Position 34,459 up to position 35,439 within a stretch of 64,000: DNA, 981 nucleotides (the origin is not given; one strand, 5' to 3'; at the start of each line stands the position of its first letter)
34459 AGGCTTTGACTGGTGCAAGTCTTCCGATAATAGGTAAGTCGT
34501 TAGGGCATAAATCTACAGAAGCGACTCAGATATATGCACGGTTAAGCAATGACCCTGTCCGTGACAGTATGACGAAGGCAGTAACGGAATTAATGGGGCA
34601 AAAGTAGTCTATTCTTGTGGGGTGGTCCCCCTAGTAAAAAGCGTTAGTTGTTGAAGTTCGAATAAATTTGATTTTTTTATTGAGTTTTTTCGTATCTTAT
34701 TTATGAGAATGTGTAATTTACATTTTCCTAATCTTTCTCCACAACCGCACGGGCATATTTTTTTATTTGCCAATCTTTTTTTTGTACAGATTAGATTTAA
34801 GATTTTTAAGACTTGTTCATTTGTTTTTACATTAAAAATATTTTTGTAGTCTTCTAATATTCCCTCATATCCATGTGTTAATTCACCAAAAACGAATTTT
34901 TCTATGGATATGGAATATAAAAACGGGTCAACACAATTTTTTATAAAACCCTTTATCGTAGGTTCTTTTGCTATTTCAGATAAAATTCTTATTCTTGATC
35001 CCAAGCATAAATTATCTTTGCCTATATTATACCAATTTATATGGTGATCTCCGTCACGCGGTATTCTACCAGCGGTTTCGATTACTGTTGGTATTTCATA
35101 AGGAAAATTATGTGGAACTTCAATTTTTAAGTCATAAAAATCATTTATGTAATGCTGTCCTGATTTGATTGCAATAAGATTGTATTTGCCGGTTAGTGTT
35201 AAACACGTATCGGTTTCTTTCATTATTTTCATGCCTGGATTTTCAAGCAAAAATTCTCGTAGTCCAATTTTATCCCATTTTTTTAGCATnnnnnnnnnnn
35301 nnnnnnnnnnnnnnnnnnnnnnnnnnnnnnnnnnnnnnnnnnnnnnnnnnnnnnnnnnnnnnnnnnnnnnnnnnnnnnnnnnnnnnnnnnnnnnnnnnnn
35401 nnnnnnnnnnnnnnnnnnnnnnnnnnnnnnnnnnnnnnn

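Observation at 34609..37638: CBASS-like anti-phage operon (HNH-SAVED effector, CD-NTase, E2-only Cap2) as island cargo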

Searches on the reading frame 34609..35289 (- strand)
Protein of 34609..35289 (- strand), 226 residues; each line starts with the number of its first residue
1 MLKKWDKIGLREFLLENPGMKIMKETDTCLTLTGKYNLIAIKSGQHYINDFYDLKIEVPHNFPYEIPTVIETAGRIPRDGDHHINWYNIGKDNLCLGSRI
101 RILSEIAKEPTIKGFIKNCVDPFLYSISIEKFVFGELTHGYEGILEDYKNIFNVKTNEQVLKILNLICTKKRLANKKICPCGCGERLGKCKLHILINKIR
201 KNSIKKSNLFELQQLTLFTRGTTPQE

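Call 4: search_protein_families(library=pfam, proteins=[window:34609-35289:-], max_evalue=1)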
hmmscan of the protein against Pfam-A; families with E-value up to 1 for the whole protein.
window:34609-35289:- (226 aa): 2 families
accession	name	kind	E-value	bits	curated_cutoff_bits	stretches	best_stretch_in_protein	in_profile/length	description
PF00179.31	UQ_con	-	0.033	14.2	27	1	38-69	33-64/140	Ubiquitin-conjugating enzyme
PF13798.11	PCYCGC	-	0.067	13.5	25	1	152-201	46-96/153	Protein of unknown function with PCYCGC motif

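Call 5: search_protein_families(library=padloc, proteins=[window:34609-35289:-], max_evalue=1)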
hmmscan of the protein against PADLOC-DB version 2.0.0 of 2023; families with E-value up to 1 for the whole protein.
window:34609-35289:- (226 aa): 8 families
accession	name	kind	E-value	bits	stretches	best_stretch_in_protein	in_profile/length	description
PDLC00859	E2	-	2.6e-68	227.9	1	3-205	2-205/221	E2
PDLC00872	E2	-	1e-47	160.4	1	11-209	9-201/216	E2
PDLC00871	E2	-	2.7e-39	133.3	1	18-214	19-210/241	E2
PDLC00865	E2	-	1.5e-36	123.9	1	12-216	14-212/219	E2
PDLC00870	E2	-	4.9e-26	90.1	1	10-206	12-204/223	E2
PDLC00833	E1-E2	-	2.1e-24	84.2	1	11-207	12-205/222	E1-E2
PDLC00861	E2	-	5.3e-24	83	1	14-196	17-199/232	E2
PDLC00850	E1-E2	-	0.00041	16.9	1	24-69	14-58/566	E1-E2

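Call 6: search_protein_families(library=ncbifam, proteins=[window:34609-35289:-], max_evalue=1)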
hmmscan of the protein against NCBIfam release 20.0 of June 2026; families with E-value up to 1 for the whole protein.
window:34609-35289:- (226 aa): 0 families

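Call 8: search_solved_structures(query=window:34609-35289:-, max_evalue=1, show_alignments=2)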
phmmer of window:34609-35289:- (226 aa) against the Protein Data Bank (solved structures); distinct sequences matched with E-value up to 1: 0.

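Call 18: find_homologous_proteins(query=window:34609-35289:-, max_evalue=0.001)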
Query window:34609-35289:- (226 aa): 31 proteins with E <= 0.001 among 132 candidates.
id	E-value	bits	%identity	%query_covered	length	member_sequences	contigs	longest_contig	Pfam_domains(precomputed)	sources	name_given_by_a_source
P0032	1.7e-150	517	100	100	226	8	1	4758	-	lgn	-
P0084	4.2e-115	401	77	98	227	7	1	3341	-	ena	-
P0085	1.0e-76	276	58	95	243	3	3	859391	-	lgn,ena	-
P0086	1.6e-63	232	56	88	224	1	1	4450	-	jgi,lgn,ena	-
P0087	6.9e-63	230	51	91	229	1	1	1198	-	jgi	jgi:hypothetical protein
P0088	1.9e-61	226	54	90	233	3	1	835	-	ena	-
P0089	8.3e-61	223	54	91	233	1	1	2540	-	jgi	-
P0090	7.2e-59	217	51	95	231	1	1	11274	-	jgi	jgi:hypothetical protein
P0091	2.4e-53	199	47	96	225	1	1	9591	-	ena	-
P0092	3.8e-52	195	48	91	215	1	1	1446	-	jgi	jgi:hypothetical protein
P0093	1.9e-48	183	46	85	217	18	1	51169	-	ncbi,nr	ncbi:MAG: hypothetical protein IAE94_10925 [Chthoniobacterales bacterium]|nr:hypothetical protein [C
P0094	6.3e-48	181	47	85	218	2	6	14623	-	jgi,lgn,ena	-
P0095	8.1e-48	181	44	91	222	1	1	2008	-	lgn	-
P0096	2.5e-47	179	44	85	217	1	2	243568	-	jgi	jgi:hypothetical protein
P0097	4.9e-47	178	43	85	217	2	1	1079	-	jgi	jgi:hypothetical protein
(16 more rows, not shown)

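Call 33: find_related_loci(query=A1, collection=genome_contigs, flank=6000)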
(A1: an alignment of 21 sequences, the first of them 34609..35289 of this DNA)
Query A1 (226 aa) in genome_contigs; peptide patterns used: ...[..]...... (x = any residue, [..] = any of these).
132 stretches matched a pattern; 65 encode a relative of the query (tblastn E <= 1e-3); 65 distinct loci.
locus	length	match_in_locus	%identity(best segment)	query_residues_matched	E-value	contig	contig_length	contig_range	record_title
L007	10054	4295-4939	52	2-215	1e-65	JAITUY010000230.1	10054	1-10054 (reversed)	MAG: Treponema sp. isolate TD114a_bin7 k119_1005985, whole genome shotgun sequence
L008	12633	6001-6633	42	10-217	1e-55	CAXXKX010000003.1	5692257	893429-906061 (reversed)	MAG: Victivallales bacterium isolate ae9def30-7e47-498c-8b42-800f64c20784 genome assembly, contig: contig_3, whole genom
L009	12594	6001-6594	49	6-201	6e-59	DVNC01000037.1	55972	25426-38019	MAG TPA_asm: Candidatus Scatocola faecipullorum isolate ChiW3-316 ChiW3__C95102_L55972_SRR5506726, whole genome shotgun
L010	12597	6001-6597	45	10-205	3e-53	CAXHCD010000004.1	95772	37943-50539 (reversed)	MAG TPA_asm: uncultured Oligoflexia bacterium isolate SRR12480088_concoct_21 genome assembly, contig: ERZ4874608.35, who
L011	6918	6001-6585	43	10-203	5e-52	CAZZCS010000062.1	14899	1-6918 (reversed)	MAG TPA_asm: uncultured Candidatus Cloacimonadota bacterium isolate binchicken_co168_134 genome assembly, contig: NODE_6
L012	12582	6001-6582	46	9-201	2e-51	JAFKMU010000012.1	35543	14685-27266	MAG: Verrucomicrobia bacterium isolate SCN18_30_10_14_R3_B_61_17 SCN18_30_10_14_R3_B_scaffold_1173, whole genome shotgun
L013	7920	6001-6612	44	9-212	3e-51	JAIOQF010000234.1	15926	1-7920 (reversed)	MAG: Verrucomicrobia bacterium isolate LakeFargette_0920_ALND_MAG_57_8 LacPavin_0920_ALND_scaffold_619975, whole genome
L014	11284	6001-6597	44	10-205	3e-51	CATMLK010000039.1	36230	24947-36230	MAG: uncultured Bacteriovoracaceae bacterium isolate SRR3960577_bin.13_MetaWRAP_v1.3_MAG genome assembly, contig: ERZ651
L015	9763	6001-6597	44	10-205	3e-51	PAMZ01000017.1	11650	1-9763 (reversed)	MAG: Halobacteriovoraceae bacterium isolate SAT2788 MHASMcontig_985673, whole genome shotgun sequence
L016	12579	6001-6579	44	10-201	4e-51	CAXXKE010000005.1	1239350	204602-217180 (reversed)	MAG: Candidatus Krumholzibacteriia bacterium isolate 6e48df6a-8f97-42e3-8007-6ecbf69f3fc6 genome assembly, contig: conti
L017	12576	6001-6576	43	10-200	6e-51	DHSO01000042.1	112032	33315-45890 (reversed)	MAG TPA_asm: Cloacimonetes bacterium UBA5284 UBA5284_contig_280, whole genome shotgun sequence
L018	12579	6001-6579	43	10-201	9e-51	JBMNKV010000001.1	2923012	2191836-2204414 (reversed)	MAG: Desulfobulbus sp. isolate SBF912LR0FQ0009 contig_61008, whole genome shotgun sequence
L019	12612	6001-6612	44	9-212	6e-51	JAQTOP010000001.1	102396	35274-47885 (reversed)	MAG: Terrimicrobiaceae bacterium isolate STA_90 NODE_402_length_102396_cov_7.312020_Sandtown_A, whole genome shotgun seq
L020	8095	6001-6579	45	9-200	1e-50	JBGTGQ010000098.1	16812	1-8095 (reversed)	MAG: Terrimicrobiaceae bacterium isolate JTS-RE219 k141_5695020, whole genome shotgun sequence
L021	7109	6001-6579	44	9-200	2e-50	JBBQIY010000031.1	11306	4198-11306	MAG: Kiritimatiellia bacterium isolate Co_metawrap_785 Cmw_785_k141_24265834_length_11306_cov_7.9975, whole genome shotg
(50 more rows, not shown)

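Call 34: predict_structure(alignment_id=A1)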
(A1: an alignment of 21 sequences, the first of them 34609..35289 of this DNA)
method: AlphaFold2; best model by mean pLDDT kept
length: 226 residues; sequences in the alignment: 21
mean_pLDDT: 89.7   pTM: 0.85
mean pLDDT of the five models: 89.7, 89.4, 89.3, 88.9, 88.8
residues with pLDDT >= 90: 161; 70-90: 45; 50-70: 17; < 50: 3
segments of 3 or more residues with pLDDT < 50: none
pLDDT, mean of each block of 10 residues (from residue 1): 83 96 94 95 80 97 95 87 69 88 96 96 89 65 92 97 98 97 96 97 95 92 58
secondary structure, 60 per line:
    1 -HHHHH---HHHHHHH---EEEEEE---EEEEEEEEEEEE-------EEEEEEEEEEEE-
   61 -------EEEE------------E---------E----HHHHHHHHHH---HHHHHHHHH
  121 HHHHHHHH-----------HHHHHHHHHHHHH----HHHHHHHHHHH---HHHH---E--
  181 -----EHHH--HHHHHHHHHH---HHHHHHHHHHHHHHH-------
elements in order: H2-6 H10-16 E20-25 E29-40 E48-59 E68-71 H99-108 H112-128 H140-152 H157-167 H171-174 H192-201 H205-219

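Call 39: fold_search(model_id=the predicted structure, library=pdb)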
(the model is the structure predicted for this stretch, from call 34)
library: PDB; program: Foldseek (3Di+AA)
matches with E <= 10: 558; with E <= 0.001: 0
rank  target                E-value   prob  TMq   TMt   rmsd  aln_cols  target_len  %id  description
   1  4mdk_B                1.3e-02  0.54  0.22  0.29  15.8       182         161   13  Cdc34-ubiquitin-CC0651 complex (released 2013-12-11)
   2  3kpa_A                3.8e-02  0.99  0.35  0.48   5.1       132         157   11  Ubiquitin fold modifier conjugating enzyme from Leishmania major (probable) (released 2009-12-01)
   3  9gn8                  4.8e-02  0.96  0.33  0.41   5.3       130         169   14  Crystal Structure of UFC1 E149D (released 2025-05-07)
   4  9ia8                  4.8e-02  0.91  0.31  0.40   7.7       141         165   13  Crystal Structure of UFC1 K108R (released 2025-05-07)
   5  8a58_B                4.8e-02  0.80  0.22  0.30   6.2       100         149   16  X-ray structure of TRIM21 RING E3 ligase in complex with E2 enzyme Ube2W (released 2023-04-26)
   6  3evx_A                5.6e-02  0.97  0.35  0.47   5.0       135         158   15  Crystal structure of the human E2-like ubiquitin-fold modifier conjugating enzyme 1 (Ufc1). Northeast Structural Genom (released 2008-10-21)
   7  8a58_A                6.0e-02  0.90  0.25  0.37   5.2        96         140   20  X-ray structure of TRIM21 RING E3 ligase in complex with E2 enzyme Ube2W (released 2023-04-26)
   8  9glm                  6.3e-02  0.92  0.32  0.41   5.4       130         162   12  Crystal Structure of UFC1 W145F (released 2025-05-07)
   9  9gmn                  6.7e-02  0.85  0.30  0.39   6.1       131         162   11  Crystal Structure of UFC1 T106V (released 2025-05-07)
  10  9gmm                  7.9e-02  0.82  0.31  0.39   7.2       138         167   15  Crystal Structure of UFC1 T106I (released 2025-05-07)
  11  4eje_B                8.4e-02  0.80  0.28  0.40   7.1       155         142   13  Structure Of The Tsg101 UEV Domain In Complex With an Ebola PTAP late Domain Peptide (released 2013-04-10)
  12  7zw0_sj               8.4e-02  0.51  0.24  0.34   8.5       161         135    9  FAP-80S Complex - Rotated state (released 2022-10-05)
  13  7w76_B                8.9e-02  0.57  0.24  0.32   8.1       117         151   14  Crystal structure of the K. lactis Bre1 RBD in complex with Rad6, crystal form II (released 2023-03-29)
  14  9glh                  9.9e-02  0.75  0.30  0.38   7.8       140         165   11  Crystal Structure of UFC1 T106S (released 2025-05-07)
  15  8rx0_G                1.1e-01  0.63  0.27  0.39   7.2       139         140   14  (NEDD8)-CRL2VHL-MZ1-Brd4BD2-Ub(G76S, K48C)-UBE2R1(C93K, S138C, C191S, C223S)-Ub (released 2024-03-06)
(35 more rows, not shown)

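Call 42: search_solved_structures(query=A1, max_evalue=10, show_alignments=3)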
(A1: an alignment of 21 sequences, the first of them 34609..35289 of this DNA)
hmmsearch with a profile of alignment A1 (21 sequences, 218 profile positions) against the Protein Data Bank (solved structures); distinct sequences matched with E-value up to 10: 30.
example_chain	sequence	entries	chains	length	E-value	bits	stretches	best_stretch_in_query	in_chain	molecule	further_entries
2fo3_A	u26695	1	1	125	0.034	16.7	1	45-91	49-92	Ubiquitin-conjugating enzyme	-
2h2y_A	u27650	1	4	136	0.035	16.7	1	45-91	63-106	Ubiquitin-conjugating enzyme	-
1ozb_I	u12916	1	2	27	0.22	14.1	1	171-191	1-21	Preprotein translocase secA subunit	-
2bep_A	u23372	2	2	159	0.22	14.1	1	49-72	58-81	UBIQUITIN-CONJUGATING ENZYME E2-25 KDA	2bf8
6if1_A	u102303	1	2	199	0.32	13.6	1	49-72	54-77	Ubiquitin-conjugating enzyme E2 K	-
3k9o_A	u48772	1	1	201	0.32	13.6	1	49-72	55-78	Ubiquitin-conjugating enzyme E2 K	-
7myh_A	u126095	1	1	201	0.32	13.6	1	49-72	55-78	Ubiquitin-conjugating enzyme E2 K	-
1yla_A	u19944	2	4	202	0.32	13.6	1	49-72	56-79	Ubiquitin-conjugating enzyme E2-25 kDa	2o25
3k9p_A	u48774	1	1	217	0.36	13.4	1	49-72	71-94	Ubiquitin-conjugating enzyme E2 K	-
6jb7_A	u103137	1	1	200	0.41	13.2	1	49-72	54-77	Ubiquitin-conjugating enzyme E2 K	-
5dfl_A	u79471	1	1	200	0.41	13.2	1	49-72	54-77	Ubiquitin-conjugating enzyme E2 K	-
7ojx_B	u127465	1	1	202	0.41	13.2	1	49-72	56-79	Ubiquitin-conjugating enzyme E2 K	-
7myf_A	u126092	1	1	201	0.41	13.2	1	49-72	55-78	Ubiquitin-conjugating enzyme E2 K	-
6jb6_A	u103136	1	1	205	0.42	13.2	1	49-72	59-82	Ubiquitin-conjugating enzyme E2 K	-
2a7l_A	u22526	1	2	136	0.45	13.1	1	49-91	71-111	Hypothetical ubiquitin-conjugating enzyme LOC55284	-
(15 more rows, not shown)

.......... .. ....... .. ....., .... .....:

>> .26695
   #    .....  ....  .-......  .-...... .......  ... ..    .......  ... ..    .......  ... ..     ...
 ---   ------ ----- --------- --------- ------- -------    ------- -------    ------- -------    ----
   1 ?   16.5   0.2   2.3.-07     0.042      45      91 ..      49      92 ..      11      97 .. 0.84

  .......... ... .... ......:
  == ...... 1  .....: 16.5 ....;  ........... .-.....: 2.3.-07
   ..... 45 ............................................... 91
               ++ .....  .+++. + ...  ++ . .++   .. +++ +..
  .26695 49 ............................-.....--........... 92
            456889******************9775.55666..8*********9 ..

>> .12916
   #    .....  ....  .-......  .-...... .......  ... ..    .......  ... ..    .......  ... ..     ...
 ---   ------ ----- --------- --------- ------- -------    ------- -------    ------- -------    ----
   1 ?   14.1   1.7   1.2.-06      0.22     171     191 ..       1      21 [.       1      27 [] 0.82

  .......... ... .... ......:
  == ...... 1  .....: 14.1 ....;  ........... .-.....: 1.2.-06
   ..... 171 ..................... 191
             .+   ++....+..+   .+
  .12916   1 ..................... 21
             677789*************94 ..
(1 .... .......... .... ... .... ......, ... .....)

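Call 60: search_dna_similar(query=window:34609-35289:-, collection=plasmids, mode=protein, max_rows=12)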
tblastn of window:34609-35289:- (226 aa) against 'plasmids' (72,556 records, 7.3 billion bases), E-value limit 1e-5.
Records with a match: 5; places in all: 5; records where one place covers at least 80% of the query: 3.
Best place of each record, by identity: <60% 5.
By first word of the organism name: Vibrio 1; Aliarcobacter 1; Cytobacillus 1; Haliscomenobacter 1; Carnobacterium 1.
By predicted mobility (MOB-suite, as given by PLSDB): non-mobilizable 5.
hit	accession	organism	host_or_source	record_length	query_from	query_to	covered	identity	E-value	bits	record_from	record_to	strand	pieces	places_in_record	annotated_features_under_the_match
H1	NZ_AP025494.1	Vibrio gigantis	-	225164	2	190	84%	37.3%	7e-35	137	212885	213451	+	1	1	hypothetical protein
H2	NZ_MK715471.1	Aliarcobacter cryaerophilus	Greenshell mussel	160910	6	190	82%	36.8%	5e-33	132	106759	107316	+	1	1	hypothetical protein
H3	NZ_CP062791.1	Cytobacillus oceanisediminis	rhizosphere taken during the low tide ...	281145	10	193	81%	35.5%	1e-30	125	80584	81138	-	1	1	hypothetical protein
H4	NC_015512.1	Haliscomenobacter hydrossis DSM 1100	activated sludge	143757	32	190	70%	30.3%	4e-11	69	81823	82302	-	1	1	SEC-C metal-binding domain-containing protein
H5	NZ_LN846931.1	Carnobacterium maltaromaticum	-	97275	54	190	61%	34.0%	7e-11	68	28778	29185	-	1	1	SEC-C metal-binding domain-containing protein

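Call 61: search_dna_similar(query=window:34609-35289:-, collection=phages, mode=protein, max_rows=12)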
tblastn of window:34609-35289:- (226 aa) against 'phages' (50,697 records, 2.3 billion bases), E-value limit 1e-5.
No match.

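Call 62: find_related_loci(query=A1, collection=viral_contigs, flank=6000)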
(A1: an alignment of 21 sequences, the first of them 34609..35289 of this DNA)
Query A1 (226 aa) in viral_contigs; peptide patterns used: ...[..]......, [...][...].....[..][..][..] (x = any residue, [..] = any of these).
7 stretches matched a pattern, but none encodes a relative of the query by tblastn (E <= 1e-3).

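Call 63: get_annotated_region(hit=H1, flank=5000)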
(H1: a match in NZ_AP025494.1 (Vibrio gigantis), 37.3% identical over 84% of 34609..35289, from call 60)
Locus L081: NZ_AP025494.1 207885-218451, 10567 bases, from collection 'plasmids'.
description: Vibrio gigantis strain LMG 22741 plasmid p1, complete sequence
organism: Vibrio gigantis (NCBI taxid 296199)
taxonomy: Bacteria; Pseudomonadota; Gammaproteobacteria; Vibrionales; Vibrionaceae; Vibrio; Vibrio gigantis
host: -; source: -; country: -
typing (MOB-suite, as given by PLSDB): non-mobilizable
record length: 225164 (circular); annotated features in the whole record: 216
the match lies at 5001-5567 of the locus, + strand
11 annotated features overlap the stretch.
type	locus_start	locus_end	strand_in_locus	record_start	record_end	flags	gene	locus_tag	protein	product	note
CDS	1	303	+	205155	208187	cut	-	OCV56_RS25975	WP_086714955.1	type I restriction endonuclease subunit R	-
CDS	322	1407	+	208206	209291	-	-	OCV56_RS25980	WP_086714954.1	ATP-binding protein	-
CDS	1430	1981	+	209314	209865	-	-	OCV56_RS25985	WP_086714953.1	helix-turn-helix domain-containing protein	-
CDS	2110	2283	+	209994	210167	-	-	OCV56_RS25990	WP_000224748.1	hypothetical protein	-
CDS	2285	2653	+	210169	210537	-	-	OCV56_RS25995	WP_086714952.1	metal-dependent hydrolase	-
CDS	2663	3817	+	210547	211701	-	-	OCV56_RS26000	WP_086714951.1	SAVED domain-containing protein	-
CDS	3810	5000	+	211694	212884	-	-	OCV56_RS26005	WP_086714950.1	nucleotidyltransferase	-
CDS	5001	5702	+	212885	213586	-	-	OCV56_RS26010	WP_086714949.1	hypothetical protein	-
CDS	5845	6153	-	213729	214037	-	-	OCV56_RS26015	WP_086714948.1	hypothetical protein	-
CDS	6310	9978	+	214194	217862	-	-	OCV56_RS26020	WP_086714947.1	hypothetical protein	-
CDS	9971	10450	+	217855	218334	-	-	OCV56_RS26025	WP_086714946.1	hypothetical protein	-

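Call 70: search_protein_families(library=pfam, alignment_id=A1, max_evalue=0.01)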
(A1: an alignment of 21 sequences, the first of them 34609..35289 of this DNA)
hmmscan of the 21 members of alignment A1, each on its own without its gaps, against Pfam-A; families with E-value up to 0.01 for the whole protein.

A. member 1, window:34609-35289:- (226 aa): 0 families

B. families by the number of members that match (of 21 scanned): 2 families
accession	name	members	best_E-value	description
PF02810.21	SEC-C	2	0.00021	SEC-C motif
PF05773.27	RWD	1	0.0095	RWD domain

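Call 77: search_protein_representatives(alignment_id=A1)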
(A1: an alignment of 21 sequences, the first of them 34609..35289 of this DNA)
Query: 21 sequences, 218 profile positions. Proteins with E-value up to 0.001 (for the whole library): 2303; up to 1e-10: 1651; up to 1e-30: 414. The best 150 are listed.
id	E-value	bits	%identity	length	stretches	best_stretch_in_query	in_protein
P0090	1.3e-85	302.5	-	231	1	1-216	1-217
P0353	7.1e-78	277.3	-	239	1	5-214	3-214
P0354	4.1e-77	274.8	-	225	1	5-215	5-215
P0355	5.5e-77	274.4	-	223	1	5-213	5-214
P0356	8.9e-77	273.7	-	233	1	2-217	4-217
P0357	2.7e-75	268.9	-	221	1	4-215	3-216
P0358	5.2e-74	264.6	-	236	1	7-212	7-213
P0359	1.3e-73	263.4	-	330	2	5-190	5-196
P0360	2.6e-73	262.4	-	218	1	5-213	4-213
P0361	7.7e-72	257.6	-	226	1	6-214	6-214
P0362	1.1e-71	257.1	-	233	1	5-212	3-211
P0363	5.4e-71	254.8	-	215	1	4-211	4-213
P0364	1.1e-70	253.7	-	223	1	5-216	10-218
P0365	1.9e-70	253.0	-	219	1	5-216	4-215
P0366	4.2e-70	251.9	-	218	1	5-215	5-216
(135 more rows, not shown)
